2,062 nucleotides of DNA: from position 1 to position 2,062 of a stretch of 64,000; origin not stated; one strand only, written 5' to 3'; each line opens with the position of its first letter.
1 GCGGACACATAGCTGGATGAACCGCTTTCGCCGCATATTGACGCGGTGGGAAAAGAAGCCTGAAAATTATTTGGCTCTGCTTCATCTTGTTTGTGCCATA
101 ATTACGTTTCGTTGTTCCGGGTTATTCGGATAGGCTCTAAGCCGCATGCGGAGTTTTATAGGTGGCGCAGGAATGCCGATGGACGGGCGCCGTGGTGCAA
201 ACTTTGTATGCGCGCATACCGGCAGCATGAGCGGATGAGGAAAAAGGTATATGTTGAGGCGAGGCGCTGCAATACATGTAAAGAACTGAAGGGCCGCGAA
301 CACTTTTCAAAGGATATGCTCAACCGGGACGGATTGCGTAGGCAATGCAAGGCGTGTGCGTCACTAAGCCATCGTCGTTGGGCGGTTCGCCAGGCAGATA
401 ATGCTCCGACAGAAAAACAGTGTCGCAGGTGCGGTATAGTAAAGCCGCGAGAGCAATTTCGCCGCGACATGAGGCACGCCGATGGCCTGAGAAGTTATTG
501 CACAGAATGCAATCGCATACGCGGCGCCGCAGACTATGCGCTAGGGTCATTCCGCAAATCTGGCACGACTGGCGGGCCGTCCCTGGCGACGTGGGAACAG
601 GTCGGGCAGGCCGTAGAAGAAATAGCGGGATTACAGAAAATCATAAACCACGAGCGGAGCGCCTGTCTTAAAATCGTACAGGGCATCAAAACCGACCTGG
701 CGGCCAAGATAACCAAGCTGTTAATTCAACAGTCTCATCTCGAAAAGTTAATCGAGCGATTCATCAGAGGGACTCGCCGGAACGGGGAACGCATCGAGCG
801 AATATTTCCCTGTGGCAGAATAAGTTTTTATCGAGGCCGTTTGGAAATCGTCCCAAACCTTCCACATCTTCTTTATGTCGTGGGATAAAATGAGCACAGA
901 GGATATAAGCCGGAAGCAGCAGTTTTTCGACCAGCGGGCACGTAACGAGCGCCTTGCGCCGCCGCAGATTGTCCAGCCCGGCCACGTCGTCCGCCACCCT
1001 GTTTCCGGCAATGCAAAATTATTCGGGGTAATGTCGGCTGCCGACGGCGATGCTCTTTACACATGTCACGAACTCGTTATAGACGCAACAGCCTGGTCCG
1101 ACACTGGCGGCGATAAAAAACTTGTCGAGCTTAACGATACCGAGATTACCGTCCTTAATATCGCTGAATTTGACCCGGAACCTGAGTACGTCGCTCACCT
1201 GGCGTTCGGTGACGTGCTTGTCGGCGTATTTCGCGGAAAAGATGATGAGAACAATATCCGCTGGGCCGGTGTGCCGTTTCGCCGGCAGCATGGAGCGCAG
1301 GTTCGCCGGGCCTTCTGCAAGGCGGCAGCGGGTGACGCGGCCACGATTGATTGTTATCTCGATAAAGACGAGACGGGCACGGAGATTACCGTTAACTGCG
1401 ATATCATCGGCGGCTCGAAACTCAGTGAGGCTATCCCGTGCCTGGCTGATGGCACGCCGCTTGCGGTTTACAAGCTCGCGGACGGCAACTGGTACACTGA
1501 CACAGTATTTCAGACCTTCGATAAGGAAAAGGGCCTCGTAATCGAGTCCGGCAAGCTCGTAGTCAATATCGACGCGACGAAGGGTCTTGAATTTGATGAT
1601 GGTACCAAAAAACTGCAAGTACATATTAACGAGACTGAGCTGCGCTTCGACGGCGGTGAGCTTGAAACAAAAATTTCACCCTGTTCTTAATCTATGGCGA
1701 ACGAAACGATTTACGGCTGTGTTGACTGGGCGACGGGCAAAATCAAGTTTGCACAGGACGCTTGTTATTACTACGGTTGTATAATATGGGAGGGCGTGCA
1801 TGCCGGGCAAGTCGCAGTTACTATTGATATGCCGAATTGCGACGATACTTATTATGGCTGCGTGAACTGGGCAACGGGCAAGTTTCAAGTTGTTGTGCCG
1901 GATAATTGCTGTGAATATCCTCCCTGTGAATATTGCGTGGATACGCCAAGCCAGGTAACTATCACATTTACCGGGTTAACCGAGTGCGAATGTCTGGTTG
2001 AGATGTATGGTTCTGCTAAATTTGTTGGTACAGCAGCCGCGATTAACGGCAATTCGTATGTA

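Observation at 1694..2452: Cys-rich protein with conserved N-terminus and completely replaced C-terminus between the two cassette copies (candidate hypervariable receptor-binding tip)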

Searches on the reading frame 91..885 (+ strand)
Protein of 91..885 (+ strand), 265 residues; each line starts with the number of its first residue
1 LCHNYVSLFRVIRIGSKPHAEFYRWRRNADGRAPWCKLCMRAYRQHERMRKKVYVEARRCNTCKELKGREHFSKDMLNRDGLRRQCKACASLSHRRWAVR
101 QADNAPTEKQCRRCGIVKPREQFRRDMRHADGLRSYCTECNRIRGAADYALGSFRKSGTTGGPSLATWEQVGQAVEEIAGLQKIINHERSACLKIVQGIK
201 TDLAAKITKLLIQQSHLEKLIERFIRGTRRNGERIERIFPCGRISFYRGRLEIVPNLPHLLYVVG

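Call 7: search_protein_families(library=pfam, proteins=[window:91-885:+], max_evalue=0.1)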
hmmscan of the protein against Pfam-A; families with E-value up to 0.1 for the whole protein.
window:91-885:+ (265 aa): 2 families
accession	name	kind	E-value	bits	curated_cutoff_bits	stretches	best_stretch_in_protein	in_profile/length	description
PF12898.13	Stc1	-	4.5e-05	24.4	24.8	1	104-141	47-83/84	Stc1 domain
PF07352.17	Phage_Mu_Gam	-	0.0076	16.6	28.3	1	168-246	1-82/149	Bacteriophage Mu Gam like protein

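Call 8: search_protein_families(library=phrogs, proteins=[window:91-885:+], max_evalue=0.1)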
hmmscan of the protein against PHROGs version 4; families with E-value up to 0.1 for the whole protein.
window:91-885:+ (265 aa): 14 families
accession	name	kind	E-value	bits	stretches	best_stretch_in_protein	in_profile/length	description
phrog_5558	-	moron, auxiliary metabolic gene and host takeover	2.3e-19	70.9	2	17-99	18-107/130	Lar-like restriction alleviation protein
phrog_1035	-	DNA, RNA and nucleotide metabolism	4.5e-18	67.1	3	103-149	57-104/271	endonuclease VII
phrog_30859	-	unknown function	2e-15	58.6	2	58-100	3-45/117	-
phrog_2633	-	DNA, RNA and nucleotide metabolism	8.3e-15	56.2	3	103-149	8-54/142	endonuclease VII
phrog_2255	-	DNA, RNA and nucleotide metabolism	1.1e-11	45.6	2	104-149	49-93/211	HNH endonuclease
phrog_2340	-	DNA, RNA and nucleotide metabolism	1.2e-11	46.1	2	107-147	7-48/171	endonuclease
phrog_6611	-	unknown function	5e-11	44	2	56-93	140-177/180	-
phrog_6762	-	unknown function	2.2e-08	35.3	2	107-140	159-192/242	-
phrog_12813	-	unknown function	1.8e-06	28.9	2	57-99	153-195/199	-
phrog_24058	-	unknown function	0.0001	23.7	0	58-93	6-41/98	-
phrog_491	-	DNA, RNA and nucleotide metabolism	0.00013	22.7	1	164-229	13-78/176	Mu Gam-like end protection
phrog_3273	-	unknown function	0.00018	22.5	1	58-102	23-69/75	-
phrog_5767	-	transcription regulation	0.00032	21.2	1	109-142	355-391/393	sigma factor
phrog_18715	-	unknown function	0.0036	18.7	0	106-140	77-111/128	-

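Call 74: search_protein_families(library=ncbifam, proteins=[window:91-885:+], max_evalue=0.01)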
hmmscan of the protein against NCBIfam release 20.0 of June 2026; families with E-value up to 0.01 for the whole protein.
window:91-885:+ (265 aa): 0 families

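Call 97: search_protein_families(library=padloc, proteins=[window:91-885:+], max_evalue=0.01)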
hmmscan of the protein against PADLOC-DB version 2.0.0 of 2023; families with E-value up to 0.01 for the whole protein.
window:91-885:+ (265 aa): 0 families
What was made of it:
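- On Polymorphic toxin with immunity gene: No toxin domain was found (calls 7, 74, 97).
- PADLOC gives no hit (call 97). No toxin domain was found in Pfam, NCBIfam or PADLOC (calls 7, 74, 97).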

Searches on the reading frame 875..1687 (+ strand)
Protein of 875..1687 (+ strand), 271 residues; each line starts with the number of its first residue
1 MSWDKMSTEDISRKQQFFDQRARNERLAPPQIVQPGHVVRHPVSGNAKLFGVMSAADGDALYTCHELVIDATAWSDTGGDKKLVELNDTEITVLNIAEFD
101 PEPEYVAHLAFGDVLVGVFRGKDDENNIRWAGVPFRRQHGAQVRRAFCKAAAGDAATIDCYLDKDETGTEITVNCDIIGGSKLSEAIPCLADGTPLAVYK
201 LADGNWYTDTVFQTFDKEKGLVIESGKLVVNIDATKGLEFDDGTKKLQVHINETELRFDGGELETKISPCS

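Call 7: search_protein_families(library=pfam, proteins=[window:875-1687:+], max_evalue=0.1)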
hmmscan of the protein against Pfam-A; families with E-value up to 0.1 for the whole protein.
window:875-1687:+ (271 aa): 0 families

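Call 8: search_protein_families(library=phrogs, proteins=[window:875-1687:+], max_evalue=0.1)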
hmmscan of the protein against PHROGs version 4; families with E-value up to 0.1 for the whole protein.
window:875-1687:+ (271 aa): 0 families

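Call 74: search_protein_families(library=ncbifam, proteins=[window:875-1687:+], max_evalue=0.01)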
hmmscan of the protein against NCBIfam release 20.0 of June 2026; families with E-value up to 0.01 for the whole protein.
window:875-1687:+ (271 aa): 0 families

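Call 83: find_homologous_proteins(query=window:875-1687:+, max_evalue=0.001)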
Query window:875-1687:+ (271 aa): 8 proteins with E <= 0.001 among 1078 candidates.
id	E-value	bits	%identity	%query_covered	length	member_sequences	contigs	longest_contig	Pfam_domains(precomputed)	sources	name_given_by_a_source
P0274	1.8e-181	620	100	100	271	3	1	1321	-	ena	-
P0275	1.7e-134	466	77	98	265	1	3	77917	-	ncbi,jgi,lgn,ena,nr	ncbi:MAG TPA: hypothetical protein VMW16_03665 [Sedimentisphaerales bacterium]|nr:hypothetical prote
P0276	1.0e-60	224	53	77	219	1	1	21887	-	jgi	-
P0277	8.7e-57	211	53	76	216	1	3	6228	-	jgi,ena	-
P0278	1.0e-50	191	53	64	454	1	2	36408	PF13385.14,PF02210.32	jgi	-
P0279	2.5e-47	180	47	77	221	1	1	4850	-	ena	-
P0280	7.8e-44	168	51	66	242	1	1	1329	-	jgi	-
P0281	3.6e-42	163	50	63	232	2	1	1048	-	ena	-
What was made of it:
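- Tried and rejected: F3 homologue search: gave only 8 proteins (call 83).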

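Call 84: find_encoding_contigs(protein=P0278, flank=10000, max_places=1)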
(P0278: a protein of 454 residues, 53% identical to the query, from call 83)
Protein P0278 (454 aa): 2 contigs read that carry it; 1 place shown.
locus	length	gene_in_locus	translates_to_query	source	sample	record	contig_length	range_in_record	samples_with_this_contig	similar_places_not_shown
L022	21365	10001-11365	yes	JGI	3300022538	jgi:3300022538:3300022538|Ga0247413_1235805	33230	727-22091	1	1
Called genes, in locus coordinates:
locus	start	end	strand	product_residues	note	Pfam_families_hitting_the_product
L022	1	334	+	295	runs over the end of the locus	-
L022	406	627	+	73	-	-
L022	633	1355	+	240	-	PF07460:NUMOD3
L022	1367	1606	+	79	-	-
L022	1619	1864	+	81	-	-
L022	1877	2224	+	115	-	-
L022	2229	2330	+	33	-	-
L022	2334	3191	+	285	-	-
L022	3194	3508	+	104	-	PF05521:Phage_HCP (weak)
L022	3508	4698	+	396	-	-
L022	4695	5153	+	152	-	-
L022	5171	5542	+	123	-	-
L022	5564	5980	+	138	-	-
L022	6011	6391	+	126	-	-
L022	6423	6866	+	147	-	-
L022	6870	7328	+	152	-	-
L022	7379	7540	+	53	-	-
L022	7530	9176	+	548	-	-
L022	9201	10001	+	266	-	-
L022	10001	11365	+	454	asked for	PF13385:Laminin_G_3, PF02210:Laminin_G_2 (weak)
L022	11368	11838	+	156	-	-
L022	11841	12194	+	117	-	-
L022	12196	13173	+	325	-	-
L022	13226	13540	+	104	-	-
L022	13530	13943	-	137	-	-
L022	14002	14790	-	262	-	PF07963:N_methyl (weak)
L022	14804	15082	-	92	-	-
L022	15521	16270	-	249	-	PF02899:Phage_int_SAM_1 (faint), PF13495:Phage_int_SAM_4 (faint), PF00589:Phage_integrase, PF16795:Phage_integr_3 (faint)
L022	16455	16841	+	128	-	-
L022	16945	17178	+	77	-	-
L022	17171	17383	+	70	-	-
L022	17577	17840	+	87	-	PF08281:Sigma70_r4_2, PF13936:HTH_38 (faint)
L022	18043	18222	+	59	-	-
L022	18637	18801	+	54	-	-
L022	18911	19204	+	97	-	-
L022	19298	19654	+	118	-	-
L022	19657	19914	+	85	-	-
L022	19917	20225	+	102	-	-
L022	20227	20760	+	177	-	-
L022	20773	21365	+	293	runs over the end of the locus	PF09588:YqaJ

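Call 85: find_encoding_contigs(protein=P0276, flank=10000, max_places=1)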
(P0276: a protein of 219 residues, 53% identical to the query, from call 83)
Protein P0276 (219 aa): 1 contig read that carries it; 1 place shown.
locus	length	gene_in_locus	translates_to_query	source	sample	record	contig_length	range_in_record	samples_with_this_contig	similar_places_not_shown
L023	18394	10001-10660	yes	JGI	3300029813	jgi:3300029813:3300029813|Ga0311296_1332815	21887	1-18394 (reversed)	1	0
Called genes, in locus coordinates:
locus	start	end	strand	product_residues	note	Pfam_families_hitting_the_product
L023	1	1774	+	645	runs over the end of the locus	PF12728:HTH_17 (weak), PF09039:HTH_Tnp_Mu_2 (weak), PF00665:rve (weak), PF02914:DDE_2, PF09299:Mu-transpos_C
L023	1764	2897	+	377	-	PF13401:AAA_22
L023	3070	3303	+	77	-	-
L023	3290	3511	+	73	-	-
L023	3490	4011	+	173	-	PF06252:GemA (weak)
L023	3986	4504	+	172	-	PF07352:Phage_Mu_Gam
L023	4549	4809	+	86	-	-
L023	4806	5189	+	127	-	-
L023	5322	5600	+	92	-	-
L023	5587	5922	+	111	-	-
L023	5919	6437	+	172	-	-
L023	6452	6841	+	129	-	-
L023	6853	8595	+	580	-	-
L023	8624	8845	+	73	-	-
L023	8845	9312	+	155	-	-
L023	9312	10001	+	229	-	-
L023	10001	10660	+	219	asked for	-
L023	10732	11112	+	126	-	-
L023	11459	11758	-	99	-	-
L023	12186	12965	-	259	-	PF02086:MethyltransfD12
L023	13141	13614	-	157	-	-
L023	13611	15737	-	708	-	-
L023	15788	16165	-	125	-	-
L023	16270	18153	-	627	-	-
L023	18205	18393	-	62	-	?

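Call 96: search_solved_structures(query=window:875-1687:+, max_evalue=1)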
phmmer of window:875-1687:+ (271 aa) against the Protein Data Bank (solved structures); distinct sequences matched with E-value up to 1: 1.
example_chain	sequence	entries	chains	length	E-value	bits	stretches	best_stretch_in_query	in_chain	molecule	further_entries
1kqw_A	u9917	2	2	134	0.41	13.3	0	233-266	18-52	Cellular retinol-binding protein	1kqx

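Call 97: search_protein_families(library=padloc, proteins=[window:875-1687:+], max_evalue=0.01)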
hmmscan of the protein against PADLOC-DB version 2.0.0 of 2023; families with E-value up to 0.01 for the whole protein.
window:875-1687:+ (271 aa): 0 families

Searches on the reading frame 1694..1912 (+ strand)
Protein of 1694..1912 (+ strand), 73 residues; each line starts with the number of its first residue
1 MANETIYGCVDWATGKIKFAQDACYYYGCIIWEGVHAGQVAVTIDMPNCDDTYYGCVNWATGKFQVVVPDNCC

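Call 24: find_related_loci(query=A2, collection=viral_contigs, flank=10000)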
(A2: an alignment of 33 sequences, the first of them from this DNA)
Query A2 (73 aa) in viral_contigs; peptide patterns used: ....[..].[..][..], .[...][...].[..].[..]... (x = any residue, [..] = any of these).
76 stretches matched a pattern; 11 encode a relative of the query (tblastn E <= 1e-3); 11 distinct loci.
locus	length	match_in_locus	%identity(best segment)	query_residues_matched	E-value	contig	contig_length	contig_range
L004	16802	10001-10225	65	1-73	6e-30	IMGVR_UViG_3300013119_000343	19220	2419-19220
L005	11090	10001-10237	53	1-73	4e-26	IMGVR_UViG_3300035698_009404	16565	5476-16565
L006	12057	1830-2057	62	1-73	3e-26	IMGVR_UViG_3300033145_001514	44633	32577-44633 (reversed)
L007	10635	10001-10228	58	1-73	1e-25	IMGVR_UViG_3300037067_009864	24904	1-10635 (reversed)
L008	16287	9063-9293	52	1-73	2e-21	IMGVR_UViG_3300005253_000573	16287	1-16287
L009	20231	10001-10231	49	1-73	1e-20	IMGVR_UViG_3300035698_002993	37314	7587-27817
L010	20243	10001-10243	52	3-73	1e-20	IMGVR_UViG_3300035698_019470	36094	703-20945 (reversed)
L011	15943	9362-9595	47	1-73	3e-18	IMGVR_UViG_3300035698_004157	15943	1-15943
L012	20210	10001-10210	54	5-70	5e-17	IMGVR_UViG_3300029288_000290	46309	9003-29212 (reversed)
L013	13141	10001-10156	50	23-73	1e-14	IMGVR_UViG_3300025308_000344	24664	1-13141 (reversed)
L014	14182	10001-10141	53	31-73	5e-13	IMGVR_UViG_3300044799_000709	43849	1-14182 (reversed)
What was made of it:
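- Eleven loci are IMG/VR viral contigs (call 24).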

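Call 33: find_related_loci(query=A3, collection=genome_contigs, flank=10000)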
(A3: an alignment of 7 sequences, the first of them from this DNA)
Query A3 (73 aa) in genome_contigs; peptide patterns used: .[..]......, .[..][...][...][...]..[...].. (x = any residue, [..] = any of these).
9 stretches matched a pattern; 2 encode a relative of the query (tblastn E <= 1e-3); 2 distinct loci.
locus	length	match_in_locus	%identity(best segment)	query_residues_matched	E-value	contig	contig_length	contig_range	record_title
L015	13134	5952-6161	54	3-73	8e-20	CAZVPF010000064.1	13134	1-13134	MAG TPA_asm: uncultured Pirellulales bacterium isolate SRP141376_co4_263 genome assembly, contig: NODE_7987_length_13134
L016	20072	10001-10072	50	36-59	2e-4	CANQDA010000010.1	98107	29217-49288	MAG: uncultured Lachnospiraceae bacterium isolate Lapin-003-2__bin22 genome assembly, contig: Lapin-003-2__NODE_176_leng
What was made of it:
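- Tried and rejected: The second scan found only a Pirellulales MAG contig and one weak hit (call 33).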

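Call 48: search_protein_families(library=phrogs, proteins=[L011:6763-7524:+, L011:7537-8766:+, L011:10492-12216:+, L011:12221-15307:+, L012:5900-7657:+, L012:9992-12589:+, L013:9812-11230:+], max_evalue=0.01)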
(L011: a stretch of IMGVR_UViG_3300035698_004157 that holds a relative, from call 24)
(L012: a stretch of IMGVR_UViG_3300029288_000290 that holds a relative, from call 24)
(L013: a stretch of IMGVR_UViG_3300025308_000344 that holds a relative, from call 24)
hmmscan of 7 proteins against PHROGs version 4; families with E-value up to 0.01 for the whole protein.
L011:6763-7524:+ (254 aa): 0 families

L011:7537-8766:+ (410 aa): 0 families

L011:10492-12216:+ (575 aa): 0 families

L011:12221-15307:+ (1029 aa): 0 families

L012:5900-7657:+ (586 aa): 0 families

L012:9992-12589:+ (866 aa): 1 family
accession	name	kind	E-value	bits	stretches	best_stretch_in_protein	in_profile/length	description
phrog_8401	-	other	2.5e-58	197.7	3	575-771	3871-4053/4158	beta-propeller repeat protein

L013:9812-11230:+ (473 aa): 1 family
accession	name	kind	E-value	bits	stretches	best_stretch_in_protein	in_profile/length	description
phrog_837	-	tail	0.0079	15.7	0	209-297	243-330/681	minor tail protein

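Call 49: search_protein_families(library=pfam, proteins=[L011:6763-7524:+, L011:7537-8766:+, L011:10492-12216:+, L011:12221-15307:+, L012:5900-7657:+, L012:9992-12589:+, L013:9812-11230:+], max_evalue=0.01)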
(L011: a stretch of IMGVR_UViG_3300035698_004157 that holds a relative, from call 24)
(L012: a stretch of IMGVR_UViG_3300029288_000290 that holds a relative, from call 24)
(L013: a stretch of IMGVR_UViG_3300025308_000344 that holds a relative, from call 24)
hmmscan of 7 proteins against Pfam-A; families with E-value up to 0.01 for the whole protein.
L011:6763-7524:+ (254 aa): 0 families

L011:7537-8766:+ (410 aa): 0 families

L011:10492-12216:+ (575 aa): 0 families

L011:12221-15307:+ (1029 aa): 0 families

L012:5900-7657:+ (586 aa): 0 families

L012:9992-12589:+ (866 aa): 3 families
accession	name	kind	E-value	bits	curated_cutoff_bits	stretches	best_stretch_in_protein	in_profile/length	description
PF06739.17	SBBP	-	6.3e-14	52.1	20.5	1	774-791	13-30/38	Beta-propeller repeat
PF22701.2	Mala_s_1-like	-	9.3e-08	32.5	27.5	0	709-833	21-145/195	Mal s 1 allergenic protein-like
PF07494.17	Reg_prop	-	2.4e-07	30.6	20.4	0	819-836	6-23/24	Two component regulator propeller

L013:9812-11230:+ (473 aa): 1 family
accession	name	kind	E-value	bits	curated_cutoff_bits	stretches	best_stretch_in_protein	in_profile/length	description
PF02839.19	CBM_5_12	-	3.2e-05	24.3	26.2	1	422-454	2-31/44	Carbohydrate-binding module family 5/12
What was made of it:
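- On Modular phage receptor-binding protein (anchor + exchangeable head): True replacement does occur in relatives, such as the L012 beta-propeller (calls 48, 49).
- L012 joins the N-module to an SBBP beta-propeller, and L013 adds CBM_5_12 (calls 48, 49).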
